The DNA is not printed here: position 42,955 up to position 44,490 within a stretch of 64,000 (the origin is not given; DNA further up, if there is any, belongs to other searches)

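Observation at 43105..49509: Giant modular cysteine-rich secreted protein, wired to a sensor-less sigma-54 activator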

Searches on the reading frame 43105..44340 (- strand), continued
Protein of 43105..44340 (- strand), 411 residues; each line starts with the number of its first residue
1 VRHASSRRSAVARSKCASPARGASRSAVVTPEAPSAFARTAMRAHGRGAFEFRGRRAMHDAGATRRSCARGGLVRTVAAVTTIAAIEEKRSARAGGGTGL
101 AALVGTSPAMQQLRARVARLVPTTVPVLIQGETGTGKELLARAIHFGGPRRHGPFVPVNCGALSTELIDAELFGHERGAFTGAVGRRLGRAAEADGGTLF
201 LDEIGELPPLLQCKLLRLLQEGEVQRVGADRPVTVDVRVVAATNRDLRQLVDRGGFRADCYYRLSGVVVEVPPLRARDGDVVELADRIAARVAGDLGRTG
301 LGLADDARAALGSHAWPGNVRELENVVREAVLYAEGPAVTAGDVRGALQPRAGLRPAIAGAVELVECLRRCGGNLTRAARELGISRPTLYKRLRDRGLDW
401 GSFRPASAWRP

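Call 74: find_homologous_proteins(query=window:43105-44103:-, max_evalue=1e-60)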
Query window:43105-44103:- (332 aa): 7132 proteins with E <= 1e-60 among 8000 candidates; the best 120 are listed.
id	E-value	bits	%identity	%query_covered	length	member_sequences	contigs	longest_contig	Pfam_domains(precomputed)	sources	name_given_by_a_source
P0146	5.4e-210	715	99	100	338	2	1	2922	PF00158.33,PF25601.2,PF02954.26,PF14532.13,PF07728.21,PF13556.13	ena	-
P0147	2.8e-196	670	94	100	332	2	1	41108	PF00158.33,PF25601.2,PF02954.26,PF14532.13,PF07728.21,PF13556.13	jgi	-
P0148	2.4e-195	667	94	100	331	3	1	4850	PF00158.33,PF25601.2,PF02954.26,PF14532.13,PF07728.21,PF13556.13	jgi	jgi:transcriptional regulator with GAF, ATPase, and Fis domain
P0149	1.9e-174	598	87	98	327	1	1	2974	PF00158.33,PF25601.2,PF02954.26,PF14532.13,PF07728.21,PF13556.13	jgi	jgi:transcriptional regulator with GAF, ATPase, and Fis domain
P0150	5.0e-166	571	86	91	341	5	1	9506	PF00158.33,PF25601.2,PF02954.26,PF14532.13,PF07728.21,PF13556.13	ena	-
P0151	1.6e-165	569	81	98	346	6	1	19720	PF00158.33,PF25601.2,PF02954.26,PF14532.13,PF07728.21,PF13556.13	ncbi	-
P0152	2.6e-164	565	82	98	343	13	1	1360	PF00158.33,PF25601.2,PF02954.26,PF14532.13,PF07728.21,PF13556.13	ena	-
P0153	2.9e-164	565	82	98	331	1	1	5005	PF00158.33,PF25601.2,PF02954.26,PF14532.13,PF07728.21,PF13556.13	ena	-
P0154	1.7e-160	552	80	99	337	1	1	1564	PF00158.33,PF25601.2,PF02954.26,PF14532.13,PF07728.21,PF13556.13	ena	-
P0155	2.8e-160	552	80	98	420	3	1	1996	PF00158.33,PF25601.2,PF02954.26,PF14532.13,PF07728.21,PF13556.13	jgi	jgi:two-component system NtrC family response regulator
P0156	3.7e-160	551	80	97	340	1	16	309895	PF00158.33,PF25601.2,PF02954.26,PF14532.13,PF07728.21,PF13556.13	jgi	jgi:two-component system NtrC family response regulator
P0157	2.2e-159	549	80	97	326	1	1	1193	PF00158.33,PF25601.2,PF02954.26,PF14532.13,PF13556.13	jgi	jgi:two-component system, NtrC family, response regulator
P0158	6.1e-159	547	79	98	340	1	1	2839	PF00158.33,PF25601.2,PF02954.26,PF14532.13,PF13556.13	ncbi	-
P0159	7.8e-158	544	79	99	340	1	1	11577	PF00158.33,PF25601.2,PF02954.26,PF14532.13,PF07728.21,PF13556.13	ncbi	-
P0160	1.0e-157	543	78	99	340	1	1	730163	PF00158.33,PF25601.2,PF02954.26,PF14532.13,PF07728.21,PF13556.13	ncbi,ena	-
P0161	2.2e-157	542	81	98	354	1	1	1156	PF00158.33,PF25601.2,PF02954.26,PF14532.13,PF07728.21,PF13556.13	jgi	jgi:transcriptional regulator with GAF, ATPase, and Fis domain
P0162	6.8e-157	541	81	97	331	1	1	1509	PF00158.33,PF25601.2,PF02954.26,PF14532.13,PF13556.13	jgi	jgi:two-component system NtrC family response regulator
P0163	1.6e-156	539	78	99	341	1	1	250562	PF00158.33,PF25601.2,PF02954.26,PF14532.13,PF07728.21,PF13556.13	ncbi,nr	ncbi:MAG: sigma-54-dependent Fis family transcriptional regulator [Deltaproteobacteria bacterium]|nr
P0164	2.5e-156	539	78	98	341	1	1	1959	PF00158.33,PF25601.2,PF02954.26,PF14532.13,PF07728.21,PF13556.13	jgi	-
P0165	2.1e-155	536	79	98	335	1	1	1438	PF00158.33,PF25601.2,PF02954.26,PF14532.13,PF07728.21,PF13556.13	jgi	-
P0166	2.0e-154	532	77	99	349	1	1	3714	PF00158.33,PF25601.2,PF02954.26,PF14532.13,PF07728.21,PF13556.13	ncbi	-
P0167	3.1e-154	532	80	98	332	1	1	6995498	PF00158.33,PF25601.2,PF02954.26,PF14532.13,PF07728.21,PF13556.13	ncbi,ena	-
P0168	1.7e-150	520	77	99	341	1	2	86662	PF00158.33,PF25601.2,PF02954.26,PF14532.13,PF07728.21,PF13556.13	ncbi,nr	ncbi:MAG: sigma-54-dependent Fis family transcriptional regulator [Deltaproteobacteria bacterium]|nr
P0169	1.4e-149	517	81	91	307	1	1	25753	PF00158.33,PF25601.2,PF02954.26,PF14532.13,PF07728.21,PF13556.13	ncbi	-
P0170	7.8e-149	514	76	98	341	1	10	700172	PF00158.33,PF25601.2,PF02954.26,PF14532.13,PF07728.21,PF13556.13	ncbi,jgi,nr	ncbi:MAG: hypothetical protein B6D46_14345 [Polyangiaceae bacterium UTPRO1]|jgi:transcriptional regu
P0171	1.7e-148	513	77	98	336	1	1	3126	PF00158.33,PF25601.2,PF02954.26,PF14532.13,PF07728.21,PF13556.13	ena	-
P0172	1.6e-141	490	83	84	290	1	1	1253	PF00158.33,PF25601.2,PF02954.26,PF14532.13,PF07728.21,PF13556.13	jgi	jgi:transcriptional regulator with GAF, ATPase, and Fis domain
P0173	1.0e-133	464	88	75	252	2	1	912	PF00158.33,PF25601.2,PF02954.26,PF14532.13,PF13556.13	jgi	jgi:transcriptional regulator with GAF, ATPase, and Fis domain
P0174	2.3e-130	453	68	94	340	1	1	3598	PF00158.33,PF25601.2,PF02954.26,PF14532.13,PF07728.21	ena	-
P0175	7.8e-128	445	66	98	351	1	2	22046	PF00158.33,PF25601.2,PF02954.26,PF14532.13,PF07728.21,PF01078.28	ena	-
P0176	1.5e-126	441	69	94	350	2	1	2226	PF00158.33,PF25601.2,PF02954.26,PF00004.36,PF14532.13,PF07728.21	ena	-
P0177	1.8e-125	437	67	96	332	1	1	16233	PF00158.33,PF25601.2,PF02954.26,PF14532.13,PF07728.21,PF01078.28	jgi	jgi:transcriptional regulator with GAF, ATPase, and Fis domain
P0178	3.0e-123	430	69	89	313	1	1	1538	PF00158.33,PF25601.2,PF02954.26,PF14532.13,PF07728.21,PF01078.28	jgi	jgi:transcriptional regulator with GAF, ATPase, and Fis domain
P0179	3.2e-122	427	67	93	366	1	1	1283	PF00158.33,PF25601.2,PF02954.26,PF14532.13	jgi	-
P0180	8.1e-122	425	67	93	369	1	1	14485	PF00158.33,PF25601.2,PF02954.26,PF14532.13,PF07728.21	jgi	jgi:two-component system response regulator HydG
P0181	8.6e-122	425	66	93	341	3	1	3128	PF00158.33,PF25601.2,PF02954.26,PF14532.13,PF07728.21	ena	-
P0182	3.8e-121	423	67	93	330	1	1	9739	PF00158.33,PF25601.2,PF02954.26,PF14532.13,PF07728.21,PF01078.28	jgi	jgi:DNA-binding NtrC family response regulator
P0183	4.1e-119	416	69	89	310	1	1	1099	PF00158.33,PF25601.2,PF02954.26,PF14532.13,PF07728.21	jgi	jgi:two-component system NtrC family response regulator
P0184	1.2e-118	415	68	93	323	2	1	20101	PF12728.14,PF00158.33,PF13384.13,PF13551.13,PF25601.2,PF02954.26,PF13518.13,PF14532.13,PF07728.21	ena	-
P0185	1.4e-118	415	67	94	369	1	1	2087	PF00158.33,PF25601.2,PF02954.26,PF14532.13,PF07728.21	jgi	-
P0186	3.4e-118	413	67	91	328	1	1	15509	PF00158.33,PF25601.2,PF02954.26,PF14532.13,PF07728.21,PF01078.28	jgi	-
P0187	2.9e-117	410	63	97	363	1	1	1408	PF00158.33,PF25601.2,PF14532.13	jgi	-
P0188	3.6e-114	400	65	89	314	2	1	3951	PF00158.33,PF25601.2,PF02954.26,PF14532.13,PF07728.21,PF13556.13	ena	-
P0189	1.0e-113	399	71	84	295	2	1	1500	PF00158.33,PF25601.2,PF02954.26,PF00004.36,PF14532.13,PF07728.21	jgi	jgi:transcriptional regulator with GAF, ATPase, and Fis domain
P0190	1.5e-113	398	66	93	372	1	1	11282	PF00158.33,PF25601.2,PF14532.13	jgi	jgi:DNA-binding NtrC family response regulator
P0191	1.9e-109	385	71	86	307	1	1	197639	PF00158.33,PF25601.2,PF02954.26,PF14532.13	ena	-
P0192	2.1e-100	355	90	56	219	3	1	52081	PF00158.33,PF14532.13,PF07728.21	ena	-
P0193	2.7e-95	338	59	93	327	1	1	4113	PF00158.33,PF25601.2,PF02954.26,PF14532.13,PF01078.28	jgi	jgi:two-component system NtrC family response regulator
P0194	3.7e-89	318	55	95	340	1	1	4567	PF00158.33,PF25601.2,PF02954.26,PF14532.13,PF07728.21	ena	-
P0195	1.1e-88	316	55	92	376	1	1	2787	PF00158.33,PF25601.2,PF02954.26,PF14532.13,PF07728.21,PF01078.28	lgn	-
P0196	1.9e-88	316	52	93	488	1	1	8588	PF00158.33,PF25601.2,PF02954.26,PF14532.13,PF07728.21,PF00072.31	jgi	jgi:two-component system NtrC family response regulator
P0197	3.5e-88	315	51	92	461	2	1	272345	PF00158.33,PF25601.2,PF02954.26,PF00004.36,PF14532.13,PF07728.21,PF01078.28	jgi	-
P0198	3.4e-86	308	53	96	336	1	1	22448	PF00158.33,PF25601.2,PF02954.26,PF14532.13,PF01078.28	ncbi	ncbi:MAG: sigma 54-interacting transcriptional regulator [Thermodesulfobacteriota bacterium]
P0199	2.9e-85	305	50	95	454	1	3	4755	PF00158.33,PF25601.2,PF02954.26,PF18024.8,PF14532.13,PF07728.21,PF00072.31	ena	-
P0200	1.8e-84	302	75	61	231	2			PF00158.33,PF14532.13,PF01078.28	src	-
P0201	1.3e-83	300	50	92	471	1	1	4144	PF00158.33,PF25601.2,PF02954.26,PF14532.13,PF07728.21,PF00072.31,PF01078.28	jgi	jgi:two-component system NtrC family response regulator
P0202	1.3e-83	300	50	92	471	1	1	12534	PF00158.33,PF25601.2,PF02954.26,PF14532.13,PF07728.21,PF00072.31,PF01078.28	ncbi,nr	ncbi:MAG: hypothetical protein QOD06_521 [Candidatus Binatota bacterium]|nr:hypothetical protein [Ca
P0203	2.1e-83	299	51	94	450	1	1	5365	PF00158.33,PF25601.2,PF02954.26,PF14532.13,PF07728.21,PF00072.31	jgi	-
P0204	4.2e-83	298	50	95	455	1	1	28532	PF00158.33,PF25601.2,PF02954.26,PF18024.8,PF14532.13,PF07728.21,PF00072.31,PF01078.28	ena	-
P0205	4.5e-83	298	50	95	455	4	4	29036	PF00158.33,PF25601.2,PF02954.26,PF18024.8,PF14532.13,PF07728.21,PF00072.31,PF01078.28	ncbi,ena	-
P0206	5.2e-83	298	51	89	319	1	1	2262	PF00158.33,PF25601.2,PF02954.26,PF14532.13,PF07728.21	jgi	jgi:two-component system, NtrC family, response regulator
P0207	6.1e-83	297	47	92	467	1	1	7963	PF00158.33,PF25601.2,PF02954.26,PF00004.36,PF14532.13,PF07728.21,PF00072.31,PF01078.28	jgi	jgi:two-component system NtrC family response regulator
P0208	7.5e-83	297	54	88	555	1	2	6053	PF13185.13,PF00158.33,PF25601.2,PF01590.33,PF02954.26,PF13492.13,PF14532.13,PF07728.21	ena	-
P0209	2.2e-82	296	49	97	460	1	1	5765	PF00158.33,PF25601.2,PF02954.26,PF14532.13,PF07728.21,PF00072.31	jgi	jgi:two-component system NtrC family response regulator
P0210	2.6e-82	295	50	95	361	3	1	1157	PF00158.33,PF25601.2,PF02954.26,PF18024.8,PF14532.13,PF07728.21,PF13191.13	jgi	jgi:DNA-binding NtrC family response regulator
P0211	4.5e-82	295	49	95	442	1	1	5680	PF00158.33,PF25601.2,PF02954.26,PF14532.13,PF07728.21,PF00072.31,PF01078.28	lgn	-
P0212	4.7e-82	295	48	94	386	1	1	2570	PF00158.33,PF25601.2,PF02954.26,PF00004.36,PF14532.13,PF00072.31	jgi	-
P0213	5.1e-82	294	49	90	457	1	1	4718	PF00158.33,PF07724.21,PF25601.2,PF02954.26,PF00004.36,PF14532.13,PF07728.21,PF00072.31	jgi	jgi:DNA-binding NtrC family response regulator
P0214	7.4e-82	294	48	94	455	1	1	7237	PF00158.33,PF25601.2,PF02954.26,PF00004.36,PF14532.13,PF07728.21,PF00072.31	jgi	jgi:two-component system NtrC family response regulator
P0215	8.1e-82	294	52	94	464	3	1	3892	PF00158.33,PF25601.2,PF02954.26,PF00004.36,PF14532.13,PF07728.21,PF00072.31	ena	-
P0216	1.2e-81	293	49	95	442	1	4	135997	PF00158.33,PF25601.2,PF02954.26,PF14532.13,PF07728.21,PF00072.31,PF01078.28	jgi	jgi:DNA-binding NtrC family response regulator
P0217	1.7e-81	293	47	94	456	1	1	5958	PF00158.33,PF25601.2,PF02954.26,PF14532.13,PF00072.31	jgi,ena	-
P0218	1.7e-81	293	48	94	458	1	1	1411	PF00158.33,PF25601.2,PF02954.26,PF14532.13,PF07728.21,PF00072.31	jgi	-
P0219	1.9e-81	293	48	94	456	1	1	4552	PF00158.33,PF25601.2,PF02954.26,PF00004.36,PF14532.13,PF07728.21,PF00072.31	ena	-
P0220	1.9e-81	293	50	89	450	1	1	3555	PF00158.33,PF13384.13,PF07724.21,PF25601.2,PF02954.26,PF00004.36,PF14532.13,PF07728.21,PF00072.31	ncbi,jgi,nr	ncbi:MAG TPA: sigma-54 dependent transcriptional regulator [Polyangia bacterium]|jgi:DNA-binding Ntr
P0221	2.1e-81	292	52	90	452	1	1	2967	PF00158.33,PF25601.2,PF02954.26,PF14532.13,PF07728.21,PF00072.31,PF01078.28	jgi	jgi:DNA-binding NtrC family response regulator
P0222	2.6e-81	292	48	94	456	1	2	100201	PF00158.33,PF25601.2,PF02954.26,PF00004.36,PF14532.13,PF07728.21,PF00072.31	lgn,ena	-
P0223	3.6e-81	292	48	95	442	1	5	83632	PF00158.33,PF25601.2,PF02954.26,PF14532.13,PF07728.21,PF00072.31,PF01078.28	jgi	jgi:DNA-binding NtrC family response regulator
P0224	3.6e-81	292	48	95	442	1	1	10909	PF00158.33,PF25601.2,PF02954.26,PF14532.13,PF07728.21,PF00072.31,PF01078.28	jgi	jgi:DNA-binding NtrC family response regulator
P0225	3.7e-81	292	51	95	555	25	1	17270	PF00158.33,PF00498.32,PF25601.2,PF02954.26,PF18024.8,PF16697.11,PF14532.13,PF07728.21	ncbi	-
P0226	4.7e-81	291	76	55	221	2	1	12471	PF00158.33,PF00004.36,PF14532.13,PF07728.21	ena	-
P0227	5.1e-81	291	47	94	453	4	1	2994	PF00158.33,PF25601.2,PF02954.26,PF00004.36,PF14532.13,PF07728.21,PF00072.31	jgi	-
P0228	5.7e-81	291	47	94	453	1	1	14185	PF00158.33,PF25601.2,PF02954.26,PF14532.13,PF07728.21,PF00072.31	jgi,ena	jgi:two-component system NtrC family response regulator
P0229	6.3e-81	291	44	95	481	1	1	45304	PF00158.33,PF25601.2,PF02954.26,PF00004.36,PF14532.13,PF07728.21,PF00072.31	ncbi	-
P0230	8.1e-81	290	48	94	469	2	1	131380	PF00158.33,PF25601.2,PF02954.26,PF14532.13,PF07728.21,PF00072.31,PF01078.28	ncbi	ncbi:MAG TPA: sigma-54 dependent transcriptional regulator [Myxococcales bacterium]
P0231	8.7e-81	290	46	94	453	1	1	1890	PF00158.33,PF25601.2,PF02954.26,PF00004.36,PF14532.13,PF00072.31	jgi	jgi:two-component system NtrC family response regulator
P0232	9.1e-81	290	51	94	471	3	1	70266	PF00158.33,PF25601.2,PF02954.26,PF14532.13,PF07728.21,PF00072.31,PF01078.28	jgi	jgi:two-component system NtrC family response regulator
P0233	1.2e-80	290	52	89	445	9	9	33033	PF00158.33,PF25601.2,PF02954.26,PF00004.36,PF14532.13,PF07728.21,PF00072.31,PF01078.28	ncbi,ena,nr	ncbi:MAG TPA: sigma 54-interacting transcriptional regulator [Candidatus Avidesulfovibrio excrementi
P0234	1.4e-80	290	51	89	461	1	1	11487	PF00158.33,PF25601.2,PF02954.26,PF14532.13,PF07728.21,PF00072.31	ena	-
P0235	1.5e-80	290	50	93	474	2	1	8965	PF00158.33,PF07724.21,PF25601.2,PF02954.26,PF14532.13,PF07728.21,PF00072.31,PF13556.13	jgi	-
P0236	1.6e-80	290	47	94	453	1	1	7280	PF00158.33,PF25601.2,PF02954.26,PF00004.36,PF14532.13,PF07728.21,PF00072.31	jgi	jgi:two-component system, NtrC family, response regulator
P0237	1.7e-80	289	48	94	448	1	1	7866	PF00158.33,PF25601.2,PF02954.26,PF14532.13,PF07728.21,PF00072.31,PF01078.28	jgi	jgi:two-component system NtrC family response regulator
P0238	1.7e-80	289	47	94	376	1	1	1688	PF00158.33,PF25601.2,PF02954.26,PF14532.13,PF07728.21,PF00072.31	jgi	jgi:two-component system NtrC family response regulator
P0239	1.8e-80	289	48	92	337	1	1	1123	PF00158.33,PF25601.2,PF02954.26,PF14532.13,PF07728.21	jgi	-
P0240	1.8e-80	289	47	95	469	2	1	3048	PF00158.33,PF25601.2,PF02954.26,PF14532.13,PF00072.31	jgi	jgi:two-component system, NtrC family, response regulator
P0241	2.0e-80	289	50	91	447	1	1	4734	PF00158.33,PF13384.13,PF25601.2,PF02954.26,PF00004.36,PF14532.13,PF07728.21,PF00072.31,PF13191.13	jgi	jgi:DNA-binding NtrC family response regulator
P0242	2.1e-80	289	50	91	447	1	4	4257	PF00158.33,PF13384.13,PF25601.2,PF02954.26,PF00004.36,PF14532.13,PF07728.21,PF00072.31,PF13191.13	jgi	jgi:DNA-binding NtrC family response regulator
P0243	2.1e-80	289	50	94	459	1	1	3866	PF00158.33,PF25601.2,PF02954.26,PF14532.13,PF07728.21,PF00072.31,PF01078.28,PF13191.13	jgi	jgi:two-component system NtrC family response regulator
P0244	2.6e-80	289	50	88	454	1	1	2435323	PF00158.33,PF13384.13,PF07724.21,PF25601.2,PF02954.26,PF00004.36,PF14532.13,PF07728.21,PF00072.31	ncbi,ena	-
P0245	2.7e-80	289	48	94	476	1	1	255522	PF00158.33,PF25601.2,PF02954.26,PF00004.36,PF14532.13,PF07728.21,PF00072.31,PF01078.28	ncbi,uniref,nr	ncbi:PEP-CTERM-box response regulator transcription factor [Azospirillum canadense]|uniref:PEP-CTERM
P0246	2.8e-80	289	50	89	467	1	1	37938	PF00158.33,PF13384.13,PF25601.2,PF02954.26,PF00004.36,PF14532.13,PF07728.21,PF00072.31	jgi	jgi:DNA-binding NtrC family response regulator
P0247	3.0e-80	289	50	90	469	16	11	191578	PF00158.33,PF25601.2,PF02954.26,PF14532.13,PF07728.21,PF00072.31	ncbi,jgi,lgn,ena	jgi:DNA-binding NtrC family response regulator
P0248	3.3e-80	289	48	94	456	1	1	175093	PF00158.33,PF25601.2,PF02954.26,PF14532.13,PF07728.21,PF00072.31,PF01078.28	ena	-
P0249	3.5e-80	288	49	97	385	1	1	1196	PF00158.33,PF25601.2,PF02954.26,PF14532.13,PF07728.21,PF01078.28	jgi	jgi:two-component system NtrC family response regulator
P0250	4.4e-80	288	48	94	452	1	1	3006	PF00158.33,PF25601.2,PF02954.26,PF14532.13,PF07728.21,PF00072.31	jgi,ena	-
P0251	4.6e-80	288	52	92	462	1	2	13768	PF00158.33,PF25601.2,PF02954.26,PF14532.13,PF07728.21,PF00072.31,PF13556.13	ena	-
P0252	4.8e-80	288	50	89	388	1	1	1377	PF00158.33,PF13384.13,PF25601.2,PF02954.26,PF00004.36,PF14532.13,PF07728.21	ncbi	-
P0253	4.8e-80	288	47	94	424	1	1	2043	PF00158.33,PF25601.2,PF02954.26,PF14532.13,PF07728.21,PF00072.31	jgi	jgi:two-component system NtrC family response regulator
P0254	5.0e-80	288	50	91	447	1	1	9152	PF00158.33,PF13384.13,PF25601.2,PF02954.26,PF00004.36,PF14532.13,PF07728.21,PF00072.31,PF13191.13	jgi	jgi:two-component system response regulator HydG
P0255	5.1e-80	288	48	94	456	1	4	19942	PF00158.33,PF25601.2,PF02954.26,PF14532.13,PF07728.21,PF00072.31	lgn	-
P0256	7.6e-80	287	50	89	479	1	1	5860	PF00158.33,PF25601.2,PF02954.26,PF00004.36,PF14532.13,PF07728.21,PF00072.31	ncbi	-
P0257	1.0e-79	287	47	94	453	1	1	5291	PF00158.33,PF25601.2,PF02954.26,PF14532.13,PF07728.21,PF00072.31,PF20161.6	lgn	-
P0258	1.1e-79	287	49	90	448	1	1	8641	PF00158.33,PF25601.2,PF02954.26,PF14532.13,PF07728.21,PF00072.31,PF01078.28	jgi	-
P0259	1.1e-79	287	49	90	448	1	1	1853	PF00158.33,PF25601.2,PF02954.26,PF14532.13,PF07728.21,PF00072.31,PF01078.28,PF13191.13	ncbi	-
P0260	1.1e-79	287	49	90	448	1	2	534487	PF00158.33,PF25601.2,PF02954.26,PF14532.13,PF07728.21,PF00072.31,PF01078.28,PF13191.13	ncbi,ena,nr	ncbi:MAG: sigma-54-dependent Fis family transcriptional regulator [Betaproteobacteria bacterium]|nr:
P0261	1.2e-79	287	49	94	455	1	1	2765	PF00158.33,PF25601.2,PF02954.26,PF18024.8,PF14532.13,PF07728.21,PF00072.31,PF01078.28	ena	-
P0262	1.3e-79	287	50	94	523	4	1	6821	PF00158.33,PF00498.32,PF25601.2,PF02954.26,PF18024.8,PF16697.11,PF14532.13,PF07728.21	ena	-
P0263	1.3e-79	287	48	95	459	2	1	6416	PF00158.33,PF25601.2,PF02954.26,PF14532.13,PF07728.21,PF00072.31,PF01078.28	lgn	-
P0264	1.4e-79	286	50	89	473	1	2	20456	PF00158.33,PF25601.2,PF02954.26,PF14532.13,PF07728.21,PF00072.31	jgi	jgi:DNA-binding NtrC family response regulator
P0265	1.5e-79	286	48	93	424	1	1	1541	PF00158.33,PF25601.2,PF02954.26,PF14532.13,PF07728.21,PF00072.31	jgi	jgi:two-component system NtrC family response regulator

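Call 75: find_encoding_contigs(protein=P0147, flank=10000, max_places=2)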
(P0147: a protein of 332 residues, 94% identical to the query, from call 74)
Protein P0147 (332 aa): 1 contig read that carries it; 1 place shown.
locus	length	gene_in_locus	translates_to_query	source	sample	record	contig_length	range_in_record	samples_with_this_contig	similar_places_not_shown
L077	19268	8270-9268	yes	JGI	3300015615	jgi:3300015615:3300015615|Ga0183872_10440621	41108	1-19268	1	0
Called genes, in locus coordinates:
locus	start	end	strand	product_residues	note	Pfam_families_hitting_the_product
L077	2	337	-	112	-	?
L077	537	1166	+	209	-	PF00440:TetR_N, PF17932:TetR_C_24 (weak), PF13305:TetR_C_33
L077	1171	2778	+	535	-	PF13187:Fer4_9 (faint), PF13237:Fer4_10 (faint)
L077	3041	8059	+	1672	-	-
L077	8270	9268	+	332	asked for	PF00158:Sigma54_activat, PF14532:Sigma54_activ_2, PF07728:AAA_5 (weak), PF25601:AAA_lid_14, PF02954:HTH_8, PF13556:HTH_30 (weak)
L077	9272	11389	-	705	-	-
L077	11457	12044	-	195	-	-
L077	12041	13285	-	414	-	PF00483:NTP_transferase, PF24894:Hexapep_GlmU, PF25084:LbH_EIF2B, PF25087:GMPPB_C (weak), PF25247:LbH_GLGC (faint)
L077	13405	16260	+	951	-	PF16078:2-oxogl_dehyd_N, PF00676:E1_dh, PF02779:Transket_pyr, PF16870:OxoGdeHyase_C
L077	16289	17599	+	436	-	PF00364:Biotin_lipoyl, PF02817:E3_binding, PF00198:2-oxoacid_dh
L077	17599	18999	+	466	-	PF00890:FAD_binding_2, PF01134:GIDA (weak), PF07992:Pyr_redox_2, PF12831:FAD_oxidored, PF13450:NAD_binding_8 (weak), PF13738:Pyr_redox_3 (weak), PF00070:Pyr_redox, PF02852:Pyr_redox_dim, +2 more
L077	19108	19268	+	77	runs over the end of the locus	PF04324:Fer2_BFD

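Call 76: find_encoding_contigs(protein=P0160, flank=10000, max_places=2)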
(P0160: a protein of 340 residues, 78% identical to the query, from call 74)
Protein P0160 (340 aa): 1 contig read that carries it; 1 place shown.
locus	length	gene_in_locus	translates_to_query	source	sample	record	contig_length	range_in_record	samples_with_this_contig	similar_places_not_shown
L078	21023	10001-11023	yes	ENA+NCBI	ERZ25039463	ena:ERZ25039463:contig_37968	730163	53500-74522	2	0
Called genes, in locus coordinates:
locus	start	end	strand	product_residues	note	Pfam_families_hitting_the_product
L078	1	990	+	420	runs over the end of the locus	PF05977:MFS_3 (weak), PF07690:MFS_1, PF12832:MFS_1_like (faint), PF07690:MFS_1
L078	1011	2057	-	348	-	-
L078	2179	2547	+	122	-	PF11969:DcpS_C, PF01230:HIT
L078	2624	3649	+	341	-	PF11583:AurF (weak)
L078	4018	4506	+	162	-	PF00571:CBS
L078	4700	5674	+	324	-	PF08240:ADH_N, PF00107:ADH_zinc_N, PF13602:ADH_zinc_N_2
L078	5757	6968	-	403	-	PF07995:GSDH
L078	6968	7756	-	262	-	PF01209:Ubie_methyltran (weak), PF13489:Methyltransf_23, PF01728:FtsJ (weak), PF13847:Methyltransf_31, PF08241:Methyltransf_11, PF08242:Methyltransf_12, PF13649:Methyltransf_25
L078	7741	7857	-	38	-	-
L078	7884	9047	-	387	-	PF01717:Meth_synt_2 (faint)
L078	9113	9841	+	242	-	PF02586:SRAP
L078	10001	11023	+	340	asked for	PF00158:Sigma54_activat, PF14532:Sigma54_activ_2, PF07728:AAA_5 (faint), PF25601:AAA_lid_14, PF02954:HTH_8, PF13556:HTH_30 (faint)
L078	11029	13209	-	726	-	-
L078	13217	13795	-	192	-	-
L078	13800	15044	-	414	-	PF00483:NTP_transferase, PF24894:Hexapep_GlmU, PF25084:LbH_EIF2B (weak), PF25247:LbH_GLGC (faint)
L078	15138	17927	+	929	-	PF16078:2-oxogl_dehyd_N, PF00676:E1_dh, PF02779:Transket_pyr, PF16870:OxoGdeHyase_C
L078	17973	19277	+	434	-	PF00364:Biotin_lipoyl, PF02817:E3_binding, PF00198:2-oxoacid_dh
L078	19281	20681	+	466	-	PF00890:FAD_binding_2, PF01134:GIDA, PF07992:Pyr_redox_2, PF12831:FAD_oxidored, PF13450:NAD_binding_8 (weak), PF13738:Pyr_redox_3 (weak), PF00070:Pyr_redox, PF02852:Pyr_redox_dim, +1 more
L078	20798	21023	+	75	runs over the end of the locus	PF04324:Fer2_BFD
